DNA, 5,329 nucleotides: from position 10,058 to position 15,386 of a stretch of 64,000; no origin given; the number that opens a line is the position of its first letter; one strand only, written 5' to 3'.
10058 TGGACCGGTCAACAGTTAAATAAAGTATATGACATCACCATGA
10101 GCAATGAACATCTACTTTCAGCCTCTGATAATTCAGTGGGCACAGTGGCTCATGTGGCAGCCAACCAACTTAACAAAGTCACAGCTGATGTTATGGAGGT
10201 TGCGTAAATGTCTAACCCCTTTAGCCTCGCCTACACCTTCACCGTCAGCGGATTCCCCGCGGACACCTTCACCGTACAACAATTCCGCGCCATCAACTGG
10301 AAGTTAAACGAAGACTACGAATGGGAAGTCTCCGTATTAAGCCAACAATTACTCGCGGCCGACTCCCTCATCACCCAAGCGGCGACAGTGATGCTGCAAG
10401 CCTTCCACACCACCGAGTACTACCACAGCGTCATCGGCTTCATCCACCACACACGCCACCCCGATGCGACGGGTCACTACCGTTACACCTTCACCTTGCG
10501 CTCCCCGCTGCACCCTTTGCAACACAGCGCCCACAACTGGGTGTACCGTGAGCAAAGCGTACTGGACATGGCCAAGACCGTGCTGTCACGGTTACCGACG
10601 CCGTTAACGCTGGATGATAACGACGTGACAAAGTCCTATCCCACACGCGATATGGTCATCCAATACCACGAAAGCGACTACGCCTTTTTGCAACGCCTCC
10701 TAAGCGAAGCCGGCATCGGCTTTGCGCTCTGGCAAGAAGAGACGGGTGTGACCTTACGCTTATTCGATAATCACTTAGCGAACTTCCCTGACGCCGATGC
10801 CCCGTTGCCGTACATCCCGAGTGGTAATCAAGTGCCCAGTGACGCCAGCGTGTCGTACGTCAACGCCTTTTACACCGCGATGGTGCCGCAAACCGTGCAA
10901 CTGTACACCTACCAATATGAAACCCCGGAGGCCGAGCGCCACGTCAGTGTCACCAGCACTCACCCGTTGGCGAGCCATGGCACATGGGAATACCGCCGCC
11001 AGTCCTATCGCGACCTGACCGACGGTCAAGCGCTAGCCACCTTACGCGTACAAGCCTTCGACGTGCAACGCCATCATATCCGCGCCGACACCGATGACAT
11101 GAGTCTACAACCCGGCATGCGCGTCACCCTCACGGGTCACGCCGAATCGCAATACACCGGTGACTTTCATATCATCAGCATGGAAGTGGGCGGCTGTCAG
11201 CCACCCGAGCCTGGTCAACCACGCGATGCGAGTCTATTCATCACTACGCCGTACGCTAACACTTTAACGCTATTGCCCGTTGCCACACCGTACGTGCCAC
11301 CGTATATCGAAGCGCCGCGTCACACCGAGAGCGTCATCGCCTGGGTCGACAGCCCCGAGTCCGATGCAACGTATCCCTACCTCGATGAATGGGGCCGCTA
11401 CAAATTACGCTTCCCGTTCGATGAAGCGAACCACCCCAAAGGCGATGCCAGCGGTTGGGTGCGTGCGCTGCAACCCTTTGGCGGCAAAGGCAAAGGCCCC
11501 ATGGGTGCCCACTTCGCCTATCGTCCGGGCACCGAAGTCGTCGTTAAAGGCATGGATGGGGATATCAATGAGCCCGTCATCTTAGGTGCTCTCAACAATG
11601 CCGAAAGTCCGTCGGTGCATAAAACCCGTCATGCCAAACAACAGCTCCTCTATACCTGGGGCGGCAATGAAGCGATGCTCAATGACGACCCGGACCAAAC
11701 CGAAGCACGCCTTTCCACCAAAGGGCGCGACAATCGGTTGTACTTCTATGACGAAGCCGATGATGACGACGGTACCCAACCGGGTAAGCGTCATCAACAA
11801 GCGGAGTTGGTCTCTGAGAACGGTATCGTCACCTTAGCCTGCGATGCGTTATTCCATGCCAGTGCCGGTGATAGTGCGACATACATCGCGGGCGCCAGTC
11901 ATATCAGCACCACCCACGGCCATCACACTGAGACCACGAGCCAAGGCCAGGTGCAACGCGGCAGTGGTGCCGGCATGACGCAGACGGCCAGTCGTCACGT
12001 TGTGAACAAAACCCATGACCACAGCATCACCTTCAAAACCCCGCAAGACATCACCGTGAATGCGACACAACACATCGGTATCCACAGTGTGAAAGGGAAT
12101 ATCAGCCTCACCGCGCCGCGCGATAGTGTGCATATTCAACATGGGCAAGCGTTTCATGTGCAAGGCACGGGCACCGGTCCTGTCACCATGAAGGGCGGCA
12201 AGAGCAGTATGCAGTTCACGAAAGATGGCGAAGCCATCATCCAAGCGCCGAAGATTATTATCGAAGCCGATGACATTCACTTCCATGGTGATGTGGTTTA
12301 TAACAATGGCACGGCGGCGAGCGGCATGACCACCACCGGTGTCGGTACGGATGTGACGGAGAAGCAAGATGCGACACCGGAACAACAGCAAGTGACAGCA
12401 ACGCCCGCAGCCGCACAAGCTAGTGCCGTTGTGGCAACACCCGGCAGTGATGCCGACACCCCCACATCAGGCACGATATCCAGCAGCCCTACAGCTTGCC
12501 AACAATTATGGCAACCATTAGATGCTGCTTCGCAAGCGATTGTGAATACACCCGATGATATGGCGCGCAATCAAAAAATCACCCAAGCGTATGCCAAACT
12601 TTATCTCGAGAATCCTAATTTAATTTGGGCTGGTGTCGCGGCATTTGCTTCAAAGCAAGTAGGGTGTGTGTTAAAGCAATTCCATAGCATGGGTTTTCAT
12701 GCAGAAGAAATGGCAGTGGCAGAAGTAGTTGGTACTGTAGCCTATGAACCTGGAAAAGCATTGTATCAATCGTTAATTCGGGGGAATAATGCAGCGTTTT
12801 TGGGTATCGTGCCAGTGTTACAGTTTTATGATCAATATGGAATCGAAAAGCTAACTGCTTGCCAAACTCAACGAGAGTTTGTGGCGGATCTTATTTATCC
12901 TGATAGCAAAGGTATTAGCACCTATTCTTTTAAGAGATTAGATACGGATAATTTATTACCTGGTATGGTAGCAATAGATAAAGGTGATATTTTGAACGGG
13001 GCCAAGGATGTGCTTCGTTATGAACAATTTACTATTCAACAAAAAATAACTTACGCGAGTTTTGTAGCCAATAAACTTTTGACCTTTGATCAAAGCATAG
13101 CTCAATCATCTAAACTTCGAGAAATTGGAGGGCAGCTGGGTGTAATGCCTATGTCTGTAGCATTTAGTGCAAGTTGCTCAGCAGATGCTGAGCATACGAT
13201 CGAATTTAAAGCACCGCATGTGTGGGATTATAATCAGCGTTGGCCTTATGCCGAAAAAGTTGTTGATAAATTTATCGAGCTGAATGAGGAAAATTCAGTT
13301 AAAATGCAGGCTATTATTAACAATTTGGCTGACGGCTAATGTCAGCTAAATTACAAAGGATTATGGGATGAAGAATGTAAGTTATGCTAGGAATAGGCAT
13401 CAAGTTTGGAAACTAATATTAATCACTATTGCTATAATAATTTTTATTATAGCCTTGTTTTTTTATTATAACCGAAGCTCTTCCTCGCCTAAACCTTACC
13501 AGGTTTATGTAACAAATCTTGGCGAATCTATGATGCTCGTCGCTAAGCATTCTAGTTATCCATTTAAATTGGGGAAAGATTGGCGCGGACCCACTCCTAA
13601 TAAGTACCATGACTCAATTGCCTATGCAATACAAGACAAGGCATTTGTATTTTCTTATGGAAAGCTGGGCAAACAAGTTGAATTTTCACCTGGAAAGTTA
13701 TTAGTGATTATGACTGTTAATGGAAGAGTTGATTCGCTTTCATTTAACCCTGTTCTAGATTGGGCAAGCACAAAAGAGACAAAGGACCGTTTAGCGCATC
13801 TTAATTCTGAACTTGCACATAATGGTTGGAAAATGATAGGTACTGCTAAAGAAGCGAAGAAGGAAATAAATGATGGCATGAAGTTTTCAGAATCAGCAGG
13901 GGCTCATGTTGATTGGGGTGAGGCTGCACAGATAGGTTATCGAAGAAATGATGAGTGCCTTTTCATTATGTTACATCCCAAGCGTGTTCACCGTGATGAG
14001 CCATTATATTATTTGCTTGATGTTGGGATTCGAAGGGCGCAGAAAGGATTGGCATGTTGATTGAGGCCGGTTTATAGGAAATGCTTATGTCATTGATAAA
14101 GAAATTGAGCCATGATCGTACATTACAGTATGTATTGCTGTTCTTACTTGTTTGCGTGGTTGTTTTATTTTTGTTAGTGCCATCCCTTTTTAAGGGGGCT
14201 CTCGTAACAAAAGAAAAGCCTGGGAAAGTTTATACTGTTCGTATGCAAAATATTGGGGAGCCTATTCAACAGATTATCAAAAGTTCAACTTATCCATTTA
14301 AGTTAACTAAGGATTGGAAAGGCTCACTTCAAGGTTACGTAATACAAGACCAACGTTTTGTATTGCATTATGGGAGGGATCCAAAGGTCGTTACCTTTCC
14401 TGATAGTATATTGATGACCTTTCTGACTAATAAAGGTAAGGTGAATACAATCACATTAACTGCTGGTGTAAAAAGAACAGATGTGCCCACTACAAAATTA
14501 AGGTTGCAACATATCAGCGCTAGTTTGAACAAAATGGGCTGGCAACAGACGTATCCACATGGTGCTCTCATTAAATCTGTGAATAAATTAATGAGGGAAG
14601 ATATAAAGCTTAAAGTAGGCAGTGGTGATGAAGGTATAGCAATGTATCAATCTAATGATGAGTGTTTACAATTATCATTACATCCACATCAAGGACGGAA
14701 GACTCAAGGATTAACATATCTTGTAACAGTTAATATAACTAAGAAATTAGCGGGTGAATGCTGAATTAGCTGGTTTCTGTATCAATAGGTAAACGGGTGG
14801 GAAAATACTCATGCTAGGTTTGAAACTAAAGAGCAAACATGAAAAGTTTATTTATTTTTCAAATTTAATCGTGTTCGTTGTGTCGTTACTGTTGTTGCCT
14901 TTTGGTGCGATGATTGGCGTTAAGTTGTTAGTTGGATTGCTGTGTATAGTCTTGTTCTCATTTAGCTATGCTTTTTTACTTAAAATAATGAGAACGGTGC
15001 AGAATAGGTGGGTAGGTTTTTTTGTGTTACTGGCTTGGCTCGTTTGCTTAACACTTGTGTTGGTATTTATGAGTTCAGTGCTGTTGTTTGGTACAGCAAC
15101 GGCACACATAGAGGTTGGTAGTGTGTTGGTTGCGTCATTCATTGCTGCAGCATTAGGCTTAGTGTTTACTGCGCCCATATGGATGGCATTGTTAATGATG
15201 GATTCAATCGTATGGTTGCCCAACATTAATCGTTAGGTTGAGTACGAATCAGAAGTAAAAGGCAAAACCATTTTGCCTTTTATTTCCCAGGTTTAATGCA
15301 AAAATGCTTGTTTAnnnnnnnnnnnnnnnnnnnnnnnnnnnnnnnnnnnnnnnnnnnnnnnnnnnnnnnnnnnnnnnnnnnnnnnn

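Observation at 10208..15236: VgrG with an uncharacterised C-terminal effector domain, two tandem paralogous membrane-anchored immunity candidates and a 4-TM protein, placed between tssG and clpV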

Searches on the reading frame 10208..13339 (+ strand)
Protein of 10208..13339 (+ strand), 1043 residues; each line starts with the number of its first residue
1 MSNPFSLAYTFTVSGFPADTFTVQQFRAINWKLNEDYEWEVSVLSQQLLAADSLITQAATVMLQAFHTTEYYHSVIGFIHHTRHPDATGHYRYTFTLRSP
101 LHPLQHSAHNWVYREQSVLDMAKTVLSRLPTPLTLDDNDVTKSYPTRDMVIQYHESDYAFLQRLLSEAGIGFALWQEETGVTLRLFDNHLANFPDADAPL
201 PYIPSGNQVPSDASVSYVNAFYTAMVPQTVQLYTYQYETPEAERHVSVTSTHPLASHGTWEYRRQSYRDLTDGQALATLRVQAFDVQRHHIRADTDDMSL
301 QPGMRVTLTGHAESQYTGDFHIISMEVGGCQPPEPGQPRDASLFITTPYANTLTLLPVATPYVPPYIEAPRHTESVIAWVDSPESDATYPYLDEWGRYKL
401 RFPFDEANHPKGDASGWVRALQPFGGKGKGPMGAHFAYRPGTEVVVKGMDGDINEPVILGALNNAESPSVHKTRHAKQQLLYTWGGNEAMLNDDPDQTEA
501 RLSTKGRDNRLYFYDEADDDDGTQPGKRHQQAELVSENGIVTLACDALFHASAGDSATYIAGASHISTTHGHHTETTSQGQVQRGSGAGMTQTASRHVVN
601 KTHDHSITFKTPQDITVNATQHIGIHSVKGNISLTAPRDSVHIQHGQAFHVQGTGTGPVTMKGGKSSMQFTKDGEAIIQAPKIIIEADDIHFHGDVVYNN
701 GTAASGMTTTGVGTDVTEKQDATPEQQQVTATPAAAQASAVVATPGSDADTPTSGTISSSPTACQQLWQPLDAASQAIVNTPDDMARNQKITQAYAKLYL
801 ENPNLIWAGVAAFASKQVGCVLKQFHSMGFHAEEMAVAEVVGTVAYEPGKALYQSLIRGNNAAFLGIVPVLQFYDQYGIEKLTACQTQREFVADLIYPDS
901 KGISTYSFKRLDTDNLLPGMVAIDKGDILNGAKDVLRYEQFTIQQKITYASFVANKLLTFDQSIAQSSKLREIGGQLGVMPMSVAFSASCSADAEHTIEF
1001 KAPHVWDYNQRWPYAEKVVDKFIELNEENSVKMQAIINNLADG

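Call 4: search_protein_families(library=pfam, proteins=[window:10208-13339:+], max_evalue=0.01)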
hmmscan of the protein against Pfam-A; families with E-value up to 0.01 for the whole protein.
window:10208-13339:+ (1043 aa): 3 families
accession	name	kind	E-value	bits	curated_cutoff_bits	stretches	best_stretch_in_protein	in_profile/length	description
PF05954.17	Phage_GPD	-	5.8e-43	147.6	30.1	1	33-327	4-299/305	Phage tail baseplate hub (GPD)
PF10720.14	DUF2515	-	8.3e-33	114.4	24.3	1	784-1029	2-276/294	Protein of unknown function (DUF2515)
PF04717.18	Phage_base_V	-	7.3e-06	26.7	23.8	1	413-462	28-74/75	Type VI secretion system/phage-baseplate injector OB domain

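Call 5: search_protein_families(library=ncbifam, proteins=[window:10208-13339:+], max_evalue=0.01)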
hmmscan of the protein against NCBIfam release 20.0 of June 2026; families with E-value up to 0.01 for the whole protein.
window:10208-13339:+ (1043 aa): 2 families
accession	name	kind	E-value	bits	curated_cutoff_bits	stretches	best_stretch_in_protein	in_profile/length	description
TIGR03361.1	VI_Rhs_Vgr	subfamily_domain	1.1e-62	212.3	186.35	1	15-471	6-452/513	type VI secretion system tip protein TssI/VgrG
TIGR01646.1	vgr_GE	subfamily_domain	3.6e-52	177.9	121.8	1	23-477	3-445/480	type VI secretion system tip protein VgrG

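Call 37: list_cluster_members(proteins=[window:10208-13336:+, window:13368-14057:+, window:14081-14761:+, window:14811-15233:+, window:15315-18035:+, window:9143-10204:+, window:7446-9179:+, window:4774-6309:+, window:6378-6866:+, window:19180-20016:+])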
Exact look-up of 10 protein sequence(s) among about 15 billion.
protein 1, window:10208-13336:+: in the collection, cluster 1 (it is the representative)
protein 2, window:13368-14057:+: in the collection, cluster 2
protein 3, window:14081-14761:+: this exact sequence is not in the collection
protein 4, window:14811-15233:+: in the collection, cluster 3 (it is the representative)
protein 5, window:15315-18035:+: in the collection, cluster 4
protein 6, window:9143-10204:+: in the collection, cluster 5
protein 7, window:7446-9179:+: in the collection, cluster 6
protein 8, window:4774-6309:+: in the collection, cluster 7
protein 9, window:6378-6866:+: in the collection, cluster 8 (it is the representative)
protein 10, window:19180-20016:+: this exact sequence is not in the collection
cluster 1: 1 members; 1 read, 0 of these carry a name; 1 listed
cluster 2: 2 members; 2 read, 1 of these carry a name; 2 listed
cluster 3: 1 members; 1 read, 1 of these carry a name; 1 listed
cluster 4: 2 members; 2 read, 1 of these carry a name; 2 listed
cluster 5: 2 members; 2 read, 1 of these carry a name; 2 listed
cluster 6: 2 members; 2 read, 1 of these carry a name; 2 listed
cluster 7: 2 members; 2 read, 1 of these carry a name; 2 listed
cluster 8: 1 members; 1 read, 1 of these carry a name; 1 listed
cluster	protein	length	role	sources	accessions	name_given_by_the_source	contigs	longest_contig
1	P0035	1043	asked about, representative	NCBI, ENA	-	-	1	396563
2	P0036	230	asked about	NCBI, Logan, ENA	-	-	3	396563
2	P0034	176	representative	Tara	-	strand:- start:74797 stop:75327 length:531 start_codon:yes stop_codon:yes ...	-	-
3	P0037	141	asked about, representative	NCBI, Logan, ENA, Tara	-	strand:- start:73621 stop:74046 length:426 start_codon:yes stop_codon:yes ...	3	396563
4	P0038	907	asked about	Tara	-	strand:- start:70819 stop:73542 length:2724 start_codon:yes stop_codon:yes ...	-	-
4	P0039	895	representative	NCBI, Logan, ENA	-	-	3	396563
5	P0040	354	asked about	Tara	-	strand:+ start:20906 stop:21970 length:1065 start_codon:yes stop_codon:yes ...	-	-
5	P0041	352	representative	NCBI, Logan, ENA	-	-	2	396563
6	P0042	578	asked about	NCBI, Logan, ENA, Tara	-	strand:+ start:19209 stop:20945 length:1737 start_codon:yes stop_codon:yes ...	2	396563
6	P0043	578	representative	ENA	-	-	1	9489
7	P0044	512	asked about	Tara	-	strand:+ start:16537 stop:18075 length:1539 start_codon:yes stop_codon:yes ...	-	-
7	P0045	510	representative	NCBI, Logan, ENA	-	-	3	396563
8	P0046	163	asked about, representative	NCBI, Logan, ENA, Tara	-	strand:+ start:18141 stop:18632 length:492 start_codon:yes stop_codon:yes ...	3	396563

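Call 38: find_encoding_contigs(protein=P0035, flank=2000, max_places=3)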
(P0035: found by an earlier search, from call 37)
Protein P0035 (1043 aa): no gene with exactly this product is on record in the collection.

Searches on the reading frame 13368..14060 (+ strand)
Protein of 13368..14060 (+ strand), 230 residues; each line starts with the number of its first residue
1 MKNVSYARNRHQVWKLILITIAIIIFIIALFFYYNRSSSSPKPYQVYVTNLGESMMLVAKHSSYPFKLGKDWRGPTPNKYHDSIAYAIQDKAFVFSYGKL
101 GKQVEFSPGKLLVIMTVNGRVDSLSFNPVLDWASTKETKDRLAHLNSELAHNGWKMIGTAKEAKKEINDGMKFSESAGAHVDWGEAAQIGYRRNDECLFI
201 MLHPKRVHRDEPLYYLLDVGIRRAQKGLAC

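Call 4: search_protein_families(library=pfam, proteins=[window:13368-14060:+], max_evalue=0.01)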
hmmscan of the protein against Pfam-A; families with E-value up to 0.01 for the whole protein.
window:13368-14060:+ (230 aa): 1 family
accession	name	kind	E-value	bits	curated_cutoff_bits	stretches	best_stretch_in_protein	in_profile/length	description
PF14899.11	DUF4492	-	0.0041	17.4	27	0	12-35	19-42/63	Domain of unknown function (DUF4492)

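Call 5: search_protein_families(library=ncbifam, proteins=[window:13368-14060:+], max_evalue=0.01)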
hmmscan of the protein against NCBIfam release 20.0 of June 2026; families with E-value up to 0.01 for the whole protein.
window:13368-14060:+ (230 aa): 0 families

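Call 12: find_homologous_proteins(query=window:13368-14057:+)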
Query window:13368-14057:+ (230 aa): 1 proteins with E <= 0.001 among 183 candidates.
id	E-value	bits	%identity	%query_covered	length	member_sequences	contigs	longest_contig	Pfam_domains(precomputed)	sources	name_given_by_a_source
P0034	8.4e-116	403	100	77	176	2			-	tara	tara:strand:- start:74797 stop:75327 length:531 start_codon:yes stop_codon:yes gene_type:complete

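Call 14: find_encoding_contigs(protein=P0034, flank=10000)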
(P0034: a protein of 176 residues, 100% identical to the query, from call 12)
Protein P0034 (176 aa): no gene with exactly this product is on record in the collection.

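Call 44: find_homologous_proteins(query=A2, max_evalue=0.001)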
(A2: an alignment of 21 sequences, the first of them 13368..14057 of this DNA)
Query A2 (21 sequences) (230 aa, profile of the alignment): 351 proteins with E <= 0.001 among 5107 candidates; the best 120 are listed.
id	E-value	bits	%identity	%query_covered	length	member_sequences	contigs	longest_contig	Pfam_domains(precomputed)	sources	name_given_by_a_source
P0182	3.6e-61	224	-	-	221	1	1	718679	-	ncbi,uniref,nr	ncbi:flagellar biosynthesis sigma factor [Curvibacter sp. CHRR-16]|uniref:flagellar biosynthesis sig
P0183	2.4e-58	215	32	16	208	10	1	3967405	-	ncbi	ncbi:hypothetical protein OKW26_005688 [Paraburkholderia sp. 32]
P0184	7.9e-57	210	-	-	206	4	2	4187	-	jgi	-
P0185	8.2e-57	210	-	-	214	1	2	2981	-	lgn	-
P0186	9.4e-57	210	-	-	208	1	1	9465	-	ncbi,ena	-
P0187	3.8e-56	208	27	20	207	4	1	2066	-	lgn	-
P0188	5.1e-56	207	-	-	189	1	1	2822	-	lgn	-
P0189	6.9e-56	207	-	-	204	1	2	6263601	-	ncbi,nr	ncbi:hypothetical protein BOO88_12535 [Stutzerimonas stutzeri]|nr:hypothetical protein BOO89_06355 [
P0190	8.8e-56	207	-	-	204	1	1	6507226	-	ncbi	ncbi:hypothetical protein [Pseudomonas sp. AP3_22 TE3818]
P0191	8.9e-56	207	-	-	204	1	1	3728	-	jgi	jgi:hypothetical protein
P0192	1.3e-55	206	19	79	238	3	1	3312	-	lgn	-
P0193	1.4e-55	206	-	-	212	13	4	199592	-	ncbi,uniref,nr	ncbi:hypothetical protein [Xenorhabdus bovienii]|uniref:hypothetical protein n=1 Tax=Xenorhabdus bov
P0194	1.5e-55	206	-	-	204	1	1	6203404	-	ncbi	ncbi:hypothetical protein ACXX83_13220 [Pseudomonas sp. GNP012]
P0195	1.9e-55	205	-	-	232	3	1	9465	-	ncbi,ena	-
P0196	2.3e-55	205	33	8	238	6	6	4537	-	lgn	-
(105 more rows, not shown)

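Call 51: predict_structure(alignment_id=A3)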
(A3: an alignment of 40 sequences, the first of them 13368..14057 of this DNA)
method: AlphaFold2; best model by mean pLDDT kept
length: 230 residues; sequences in the alignment: 40
mean_pLDDT: 84.8   pTM: 0.72
mean pLDDT of the five models: 84.8, 83.9, 82.2, 81.1, 80.9
residues with pLDDT >= 90: 107; 70-90: 91; 50-70: 32; < 50: 0
segments of 3 or more residues with pLDDT < 50: none
pLDDT, mean of each block of 10 residues (from residue 1): 71 95 98 80 89 93 83 57 68 87 85 90 85 89 92 91 85 77 76 94 87 91 87
secondary structure, 60 per line:
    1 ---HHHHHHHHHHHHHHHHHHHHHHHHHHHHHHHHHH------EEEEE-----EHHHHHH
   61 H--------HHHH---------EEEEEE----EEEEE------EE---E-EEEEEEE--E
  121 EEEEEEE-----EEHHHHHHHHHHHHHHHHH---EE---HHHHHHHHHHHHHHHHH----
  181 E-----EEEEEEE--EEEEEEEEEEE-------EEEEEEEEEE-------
elements in order: H4-37 E44-48 H55-61 H70-73 E83-88 E93-97 E111-117 E120-127 H135-151 H160-176 E187-193 E196-206 E214-223

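Call 84: search_solved_structures(query=A3, max_evalue=10)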
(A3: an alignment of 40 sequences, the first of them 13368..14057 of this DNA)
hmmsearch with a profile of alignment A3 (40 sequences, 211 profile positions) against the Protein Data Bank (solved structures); distinct sequences matched with E-value up to 10: 0.

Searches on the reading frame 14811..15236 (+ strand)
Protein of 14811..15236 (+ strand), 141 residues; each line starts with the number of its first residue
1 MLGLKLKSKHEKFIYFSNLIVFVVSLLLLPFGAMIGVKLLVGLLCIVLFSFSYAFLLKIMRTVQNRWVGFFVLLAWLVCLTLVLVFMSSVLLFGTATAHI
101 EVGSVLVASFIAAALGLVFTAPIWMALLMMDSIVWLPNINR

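Call 4: search_protein_families(library=pfam, proteins=[window:14811-15236:+], max_evalue=0.01)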
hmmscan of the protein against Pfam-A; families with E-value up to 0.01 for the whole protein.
window:14811-15236:+ (141 aa): 0 families

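Call 5: search_protein_families(library=ncbifam, proteins=[window:14811-15236:+], max_evalue=0.01)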
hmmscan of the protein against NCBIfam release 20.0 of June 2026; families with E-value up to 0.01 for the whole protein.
window:14811-15236:+ (141 aa): 0 families

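Call 48: find_encoding_contigs(protein=window:14811-15233:+, flank=10000, max_places=4)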
Protein window:14811-15233:+ (141 aa): 3 contigs read that carry it; 2 places shown.
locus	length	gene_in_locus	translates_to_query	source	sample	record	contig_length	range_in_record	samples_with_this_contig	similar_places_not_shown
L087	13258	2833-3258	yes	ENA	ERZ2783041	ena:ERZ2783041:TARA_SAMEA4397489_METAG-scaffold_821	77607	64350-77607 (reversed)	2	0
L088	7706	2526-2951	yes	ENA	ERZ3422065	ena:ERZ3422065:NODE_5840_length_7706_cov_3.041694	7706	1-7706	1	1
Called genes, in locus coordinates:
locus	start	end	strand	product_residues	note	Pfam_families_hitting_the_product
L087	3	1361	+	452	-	?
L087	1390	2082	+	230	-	-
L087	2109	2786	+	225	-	-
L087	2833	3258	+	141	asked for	-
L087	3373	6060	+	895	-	PF13191:AAA_16 (weak), PF23569:NBD_SMAX1 (weak), PF00004:AAA, PF17871:AAA_lid_9, PF07724:AAA_2, PF00004:AAA, PF07728:AAA_5, PF10431:ClpB_D2-small, +9 more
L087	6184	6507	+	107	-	PF05973:Gp49 (weak)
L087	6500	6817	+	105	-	PF21716:dnstrm_HI1420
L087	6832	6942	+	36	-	-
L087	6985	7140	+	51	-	-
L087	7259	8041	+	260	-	PF02567:PhzC-PhzF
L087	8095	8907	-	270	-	PF14819:QueF_N, PF14489:QueF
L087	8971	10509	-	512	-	PF22113:Mtrc-MtrF_II-IV_dom (faint), PF00034:Cytochrom_C, PF13442:Cytochrome_CBB3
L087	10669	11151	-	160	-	PF08534:Redoxin, PF00578:AhpC-TSA, PF00085:Thioredoxin (weak), PF13905:Thioredoxin_8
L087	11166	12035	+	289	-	PF02790:COX2_TM, PF00116:COX2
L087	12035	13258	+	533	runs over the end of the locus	PF00115:COX1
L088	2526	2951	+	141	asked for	-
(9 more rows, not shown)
